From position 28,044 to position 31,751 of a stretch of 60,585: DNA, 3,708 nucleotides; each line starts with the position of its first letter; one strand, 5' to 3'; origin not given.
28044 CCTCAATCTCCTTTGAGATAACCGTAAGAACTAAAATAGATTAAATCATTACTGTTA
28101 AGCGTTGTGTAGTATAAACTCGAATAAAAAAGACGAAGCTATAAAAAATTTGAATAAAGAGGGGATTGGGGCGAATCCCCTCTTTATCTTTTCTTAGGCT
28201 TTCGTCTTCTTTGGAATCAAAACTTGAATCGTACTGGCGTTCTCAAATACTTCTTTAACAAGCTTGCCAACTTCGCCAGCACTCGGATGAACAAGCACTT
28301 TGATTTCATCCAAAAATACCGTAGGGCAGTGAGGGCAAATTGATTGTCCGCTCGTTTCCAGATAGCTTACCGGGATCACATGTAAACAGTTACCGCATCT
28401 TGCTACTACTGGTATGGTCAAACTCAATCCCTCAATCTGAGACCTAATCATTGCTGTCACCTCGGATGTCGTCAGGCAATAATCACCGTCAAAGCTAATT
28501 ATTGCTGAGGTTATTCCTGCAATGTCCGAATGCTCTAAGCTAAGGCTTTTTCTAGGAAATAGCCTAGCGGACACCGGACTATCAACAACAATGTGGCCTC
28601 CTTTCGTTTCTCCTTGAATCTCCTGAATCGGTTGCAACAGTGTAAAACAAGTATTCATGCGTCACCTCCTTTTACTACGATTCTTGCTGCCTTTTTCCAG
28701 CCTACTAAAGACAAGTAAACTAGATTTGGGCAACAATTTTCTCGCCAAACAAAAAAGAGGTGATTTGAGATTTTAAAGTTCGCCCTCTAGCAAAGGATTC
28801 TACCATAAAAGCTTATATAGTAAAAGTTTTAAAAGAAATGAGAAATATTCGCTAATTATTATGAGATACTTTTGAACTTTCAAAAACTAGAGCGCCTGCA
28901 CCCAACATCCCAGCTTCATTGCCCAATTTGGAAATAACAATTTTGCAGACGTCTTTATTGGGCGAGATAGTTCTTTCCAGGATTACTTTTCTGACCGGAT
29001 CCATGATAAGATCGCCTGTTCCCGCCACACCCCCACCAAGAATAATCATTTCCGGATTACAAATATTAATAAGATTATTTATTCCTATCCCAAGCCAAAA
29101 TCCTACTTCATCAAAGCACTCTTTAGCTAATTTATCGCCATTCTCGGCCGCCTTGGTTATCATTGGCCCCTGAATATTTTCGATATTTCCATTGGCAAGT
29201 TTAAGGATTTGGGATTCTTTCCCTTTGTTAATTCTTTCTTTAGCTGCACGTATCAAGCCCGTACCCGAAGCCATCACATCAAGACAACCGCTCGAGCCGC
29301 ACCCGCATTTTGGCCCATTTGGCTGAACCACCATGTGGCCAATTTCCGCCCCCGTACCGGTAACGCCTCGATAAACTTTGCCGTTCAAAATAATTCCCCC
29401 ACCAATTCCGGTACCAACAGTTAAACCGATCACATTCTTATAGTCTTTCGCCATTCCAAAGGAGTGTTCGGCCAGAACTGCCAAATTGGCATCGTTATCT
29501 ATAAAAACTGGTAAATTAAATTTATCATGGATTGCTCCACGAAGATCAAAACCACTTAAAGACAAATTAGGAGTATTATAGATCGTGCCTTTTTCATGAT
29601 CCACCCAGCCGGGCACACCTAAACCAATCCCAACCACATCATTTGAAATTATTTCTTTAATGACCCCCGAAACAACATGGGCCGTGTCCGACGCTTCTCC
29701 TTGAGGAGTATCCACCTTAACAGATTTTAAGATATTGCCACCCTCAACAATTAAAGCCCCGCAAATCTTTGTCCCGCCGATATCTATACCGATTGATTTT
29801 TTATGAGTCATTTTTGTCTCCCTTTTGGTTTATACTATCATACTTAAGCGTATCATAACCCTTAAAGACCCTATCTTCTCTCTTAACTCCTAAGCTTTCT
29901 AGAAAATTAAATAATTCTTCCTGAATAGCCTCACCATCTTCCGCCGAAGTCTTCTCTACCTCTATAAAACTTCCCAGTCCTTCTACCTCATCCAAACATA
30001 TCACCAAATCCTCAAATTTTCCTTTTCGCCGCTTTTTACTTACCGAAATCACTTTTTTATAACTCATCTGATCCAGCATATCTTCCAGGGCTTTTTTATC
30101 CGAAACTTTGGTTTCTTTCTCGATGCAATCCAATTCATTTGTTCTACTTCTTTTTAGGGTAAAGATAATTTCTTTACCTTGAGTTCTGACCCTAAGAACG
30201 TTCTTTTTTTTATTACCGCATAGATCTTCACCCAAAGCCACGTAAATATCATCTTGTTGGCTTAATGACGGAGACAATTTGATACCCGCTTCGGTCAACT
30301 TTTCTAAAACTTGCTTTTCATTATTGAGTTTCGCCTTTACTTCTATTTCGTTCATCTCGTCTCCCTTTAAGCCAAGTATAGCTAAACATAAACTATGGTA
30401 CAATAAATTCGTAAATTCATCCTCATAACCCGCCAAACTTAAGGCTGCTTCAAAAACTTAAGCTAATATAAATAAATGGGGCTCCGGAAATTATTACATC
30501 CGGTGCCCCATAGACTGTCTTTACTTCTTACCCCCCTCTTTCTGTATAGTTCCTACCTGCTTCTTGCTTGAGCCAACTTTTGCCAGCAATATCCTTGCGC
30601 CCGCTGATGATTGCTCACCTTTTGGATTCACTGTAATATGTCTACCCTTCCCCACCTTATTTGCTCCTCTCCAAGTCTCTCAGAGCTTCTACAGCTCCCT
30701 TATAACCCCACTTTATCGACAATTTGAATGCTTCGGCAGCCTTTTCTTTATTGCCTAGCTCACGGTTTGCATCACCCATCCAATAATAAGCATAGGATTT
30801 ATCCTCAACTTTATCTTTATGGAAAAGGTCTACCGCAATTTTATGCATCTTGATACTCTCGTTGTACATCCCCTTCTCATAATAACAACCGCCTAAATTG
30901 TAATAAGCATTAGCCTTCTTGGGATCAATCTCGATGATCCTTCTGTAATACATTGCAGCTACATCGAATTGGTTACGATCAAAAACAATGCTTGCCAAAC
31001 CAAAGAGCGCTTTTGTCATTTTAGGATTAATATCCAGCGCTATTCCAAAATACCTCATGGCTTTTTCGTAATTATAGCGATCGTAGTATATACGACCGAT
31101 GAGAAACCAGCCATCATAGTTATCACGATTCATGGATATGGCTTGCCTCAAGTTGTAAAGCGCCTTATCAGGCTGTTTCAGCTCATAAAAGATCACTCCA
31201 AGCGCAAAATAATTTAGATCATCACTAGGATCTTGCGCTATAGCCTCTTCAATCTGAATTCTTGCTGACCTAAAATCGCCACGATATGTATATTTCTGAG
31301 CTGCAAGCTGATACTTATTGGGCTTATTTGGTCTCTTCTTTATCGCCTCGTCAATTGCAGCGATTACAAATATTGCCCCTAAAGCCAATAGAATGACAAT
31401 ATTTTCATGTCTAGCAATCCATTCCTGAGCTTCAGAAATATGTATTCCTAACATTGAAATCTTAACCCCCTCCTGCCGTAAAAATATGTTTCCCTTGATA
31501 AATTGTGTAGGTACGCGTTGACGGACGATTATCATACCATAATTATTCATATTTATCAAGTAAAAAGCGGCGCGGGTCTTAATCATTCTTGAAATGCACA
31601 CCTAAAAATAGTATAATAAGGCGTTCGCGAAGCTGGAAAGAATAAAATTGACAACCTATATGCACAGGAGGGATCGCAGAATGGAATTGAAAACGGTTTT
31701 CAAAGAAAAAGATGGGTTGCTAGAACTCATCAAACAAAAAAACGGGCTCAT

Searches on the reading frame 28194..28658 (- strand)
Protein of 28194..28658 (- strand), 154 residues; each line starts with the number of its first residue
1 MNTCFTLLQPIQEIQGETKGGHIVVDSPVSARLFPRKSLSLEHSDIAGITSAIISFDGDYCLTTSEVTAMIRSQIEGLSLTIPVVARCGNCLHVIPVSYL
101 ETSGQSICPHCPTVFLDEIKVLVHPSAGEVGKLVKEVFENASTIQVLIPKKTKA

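Call 11: search_protein_families(library=pfam, proteins=[window:28194-28658:-], max_evalue=0.01)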
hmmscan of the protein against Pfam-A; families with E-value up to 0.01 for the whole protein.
window:28194-28658:- (154 aa): 0 families

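Call 23: search_protein_families(library=padloc, proteins=[window:28194-28658:-], max_evalue=1)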
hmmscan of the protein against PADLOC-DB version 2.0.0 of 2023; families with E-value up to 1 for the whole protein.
window:28194-28658:- (154 aa): 0 families

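Call 24: search_protein_families(library=phrogs, proteins=[window:28194-28658:-], max_evalue=1)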
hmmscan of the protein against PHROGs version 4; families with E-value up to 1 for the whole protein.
window:28194-28658:- (154 aa): 2 families
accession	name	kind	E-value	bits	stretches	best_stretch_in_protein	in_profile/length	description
phrog_15404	-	unknown function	0.00015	23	1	87-140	9-62/89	-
phrog_14757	-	unknown function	0.27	12.6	1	87-123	7-41/54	-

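Call 58: search_protein_families(library=pfam, proteins=[window:28194-28658:-], max_evalue=10)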
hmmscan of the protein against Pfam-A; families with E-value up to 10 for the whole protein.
window:28194-28658:- (154 aa): 4 families
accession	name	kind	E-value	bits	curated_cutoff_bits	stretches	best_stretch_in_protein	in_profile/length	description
PF13717.11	Zn_ribbon_4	-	0.022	15.1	30.3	1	84-95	24-35/36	zinc-ribbon domain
PF01155.25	HypA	-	0.1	13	28.9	1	81-113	66-94/112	Hydrogenase/urease nickel incorporation, metallochaperone, hypA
PF23580.1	Znf_XAF1_N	-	0.13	12.2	27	1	87-96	7-16/30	XIAP-associated factor 1-like, N-terminal zinc finger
PF23104.1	Zf-C2H2_ZNF451_6th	-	0.51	10.9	27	1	108-122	4-18/25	Sixth Zinc fingers C2H2 type, ZNF451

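Call 81: find_encoding_contigs(protein=window:28194-28658:-, flank=3000, max_places=10)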
Protein window:28194-28658:- (154 aa): 23 contigs read that carry it; 10 places shown.
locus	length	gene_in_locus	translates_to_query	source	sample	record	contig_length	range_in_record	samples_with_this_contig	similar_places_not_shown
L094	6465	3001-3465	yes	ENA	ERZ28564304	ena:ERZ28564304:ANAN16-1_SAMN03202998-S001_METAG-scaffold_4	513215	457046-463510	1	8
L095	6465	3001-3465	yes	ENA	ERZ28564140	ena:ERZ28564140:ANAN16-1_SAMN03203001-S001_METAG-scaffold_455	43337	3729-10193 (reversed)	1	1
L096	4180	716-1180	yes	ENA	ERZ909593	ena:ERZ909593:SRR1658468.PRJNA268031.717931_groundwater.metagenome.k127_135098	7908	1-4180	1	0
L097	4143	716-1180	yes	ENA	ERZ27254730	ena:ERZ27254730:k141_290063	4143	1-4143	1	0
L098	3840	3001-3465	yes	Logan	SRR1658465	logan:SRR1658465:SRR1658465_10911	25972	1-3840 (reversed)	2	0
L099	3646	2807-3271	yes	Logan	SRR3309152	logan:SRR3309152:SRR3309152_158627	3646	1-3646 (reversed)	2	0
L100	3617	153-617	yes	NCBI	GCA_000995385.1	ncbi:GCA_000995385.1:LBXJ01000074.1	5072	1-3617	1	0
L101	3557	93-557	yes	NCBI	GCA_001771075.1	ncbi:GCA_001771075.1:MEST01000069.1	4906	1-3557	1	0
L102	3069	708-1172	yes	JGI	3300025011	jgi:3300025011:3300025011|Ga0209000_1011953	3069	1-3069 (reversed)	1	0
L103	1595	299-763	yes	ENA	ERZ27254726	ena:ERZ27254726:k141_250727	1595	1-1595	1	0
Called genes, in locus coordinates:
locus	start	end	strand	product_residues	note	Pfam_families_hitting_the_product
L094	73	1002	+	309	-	PF00515:TPR_1 (faint), PF07719:TPR_2 (faint), PF12895:ANAPC3 (faint), PF23914:TPR_CcmH_CycH, PF13432:TPR_16 (weak), PF13414:TPR_11 (weak), PF13431:TPR_17 (weak), PF13424:TPR_12 (weak), +7 more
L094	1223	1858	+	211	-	PF01928:CYTH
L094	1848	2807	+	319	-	PF00480:ROK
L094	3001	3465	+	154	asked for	-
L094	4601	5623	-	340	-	-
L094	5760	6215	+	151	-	-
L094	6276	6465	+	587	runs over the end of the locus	PF00343:Phosphorylase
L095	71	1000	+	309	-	PF00515:TPR_1 (faint), PF07719:TPR_2 (faint), PF12895:ANAPC3 (faint), PF23914:TPR_CcmH_CycH, PF13432:TPR_16 (weak), PF13414:TPR_11 (weak), PF13431:TPR_17 (weak), PF13424:TPR_12 (weak), +7 more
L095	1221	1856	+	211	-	PF01928:CYTH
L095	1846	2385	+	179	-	-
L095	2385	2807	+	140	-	PF00480:ROK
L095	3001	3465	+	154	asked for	-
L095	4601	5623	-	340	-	-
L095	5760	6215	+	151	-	-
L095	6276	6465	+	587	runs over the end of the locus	PF00343:Phosphorylase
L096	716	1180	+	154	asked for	-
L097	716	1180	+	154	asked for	-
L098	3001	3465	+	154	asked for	-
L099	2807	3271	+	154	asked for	-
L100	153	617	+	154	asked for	-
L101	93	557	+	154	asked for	-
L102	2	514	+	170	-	?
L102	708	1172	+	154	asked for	-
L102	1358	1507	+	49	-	-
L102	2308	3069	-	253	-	?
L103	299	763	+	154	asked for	-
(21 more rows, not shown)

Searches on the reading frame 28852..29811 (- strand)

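Call 11: search_protein_families(library=pfam, proteins=[window:28852-29811:-], max_evalue=0.01)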
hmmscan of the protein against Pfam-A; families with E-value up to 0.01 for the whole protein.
window:28852-29811:- (319 aa): 1 family
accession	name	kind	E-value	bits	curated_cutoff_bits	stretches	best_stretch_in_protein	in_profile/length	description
PF00480.26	ROK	-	7.9e-78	262.4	22.9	1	7-309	2-291/294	ROK family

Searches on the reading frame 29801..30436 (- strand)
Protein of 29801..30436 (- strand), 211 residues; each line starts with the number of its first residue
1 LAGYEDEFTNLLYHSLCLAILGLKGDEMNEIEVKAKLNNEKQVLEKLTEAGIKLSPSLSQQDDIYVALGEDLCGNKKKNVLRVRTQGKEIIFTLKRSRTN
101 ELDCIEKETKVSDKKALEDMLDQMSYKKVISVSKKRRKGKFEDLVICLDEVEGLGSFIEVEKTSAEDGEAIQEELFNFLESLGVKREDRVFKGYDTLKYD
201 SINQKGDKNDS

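Call 11: search_protein_families(library=pfam, proteins=[window:29801-30436:-], max_evalue=0.01)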
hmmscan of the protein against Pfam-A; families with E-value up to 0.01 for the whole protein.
window:29801-30436:- (211 aa): 1 family
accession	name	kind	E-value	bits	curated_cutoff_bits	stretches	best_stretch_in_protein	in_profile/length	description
PF01928.26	CYTH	-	1.3e-20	74.4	23.2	1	28-194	1-179/179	CYTH domain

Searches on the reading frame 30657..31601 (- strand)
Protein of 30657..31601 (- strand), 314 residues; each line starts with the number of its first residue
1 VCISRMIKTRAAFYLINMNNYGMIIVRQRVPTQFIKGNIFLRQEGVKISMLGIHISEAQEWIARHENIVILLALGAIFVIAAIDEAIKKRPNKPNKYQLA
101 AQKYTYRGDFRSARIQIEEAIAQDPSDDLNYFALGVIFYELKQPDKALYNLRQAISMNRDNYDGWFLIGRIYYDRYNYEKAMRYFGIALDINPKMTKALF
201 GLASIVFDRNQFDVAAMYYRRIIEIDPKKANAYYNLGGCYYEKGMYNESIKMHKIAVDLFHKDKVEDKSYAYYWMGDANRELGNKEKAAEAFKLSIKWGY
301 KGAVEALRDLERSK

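Call 11: search_protein_families(library=pfam, proteins=[window:30657-31601:-], max_evalue=0.01)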
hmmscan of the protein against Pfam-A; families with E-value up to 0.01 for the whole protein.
window:30657-31601:- (314 aa): 20 families
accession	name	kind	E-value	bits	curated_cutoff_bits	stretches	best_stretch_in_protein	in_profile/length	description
PF07719.23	TPR_2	-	4.5e-26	89.2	27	3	163-194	2-33/34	Tetratricopeptide repeat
PF00515.34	TPR_1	-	4.1e-22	77.5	27.8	3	230-261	1-32/34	Tetratricopeptide repeat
PF13432.12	TPR_16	-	4.3e-22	78.6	32.7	4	167-228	2-63/65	Tetratricopeptide repeat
PF13181.12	TPR_8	-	8.8e-19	66.5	25.7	1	271-298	3-30/34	Tetratricopeptide repeat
PF13424.12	TPR_12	-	2.3e-18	66.6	30.1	1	230-296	3-72/77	Tetratricopeptide repeat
PF13431.12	TPR_17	-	1.2e-17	63.1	24.4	2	218-250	1-33/34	Tetratricopeptide repeat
PF14559.12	TPR_19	-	1.5e-16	60.9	25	2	208-251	3-46/68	Tetratricopeptide repeat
PF13414.12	TPR_11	-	1.4e-15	57.1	26.8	2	206-244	4-42/42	TPR repeat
PF13428.12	TPR_14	-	8.4e-14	51.2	23.5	0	97-135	4-42/44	Tetratricopeptide repeat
PF13174.12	TPR_6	-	1.5e-12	47.7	26.3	1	270-293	1-24/33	Tetratricopeptide repeat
PF23914.1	TPR_CcmH_CycH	-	5.4e-12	46.3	42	1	151-263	39-154/158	Cytochrome c-type biogenesis protein H TPR domain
PF12895.13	ANAPC3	-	1.2e-10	41.9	27.2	2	174-251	1-77/82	Anaphase-promoting complex, cyclosome, subunit 3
PF13371.12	TPR_9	-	2.6e-08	34.2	35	0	169-231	2-64/73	Tetratricopeptide repeat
PF13176.12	TPR_7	-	3.8e-06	27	27.9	0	232-256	1-25/36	Tetratricopeptide repeat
PF25063.1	ARM_TT21_C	-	4.6e-05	23.8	35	0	194-264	93-163/209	Tetratricopeptide repeat protein 21 C-terminal ARM domain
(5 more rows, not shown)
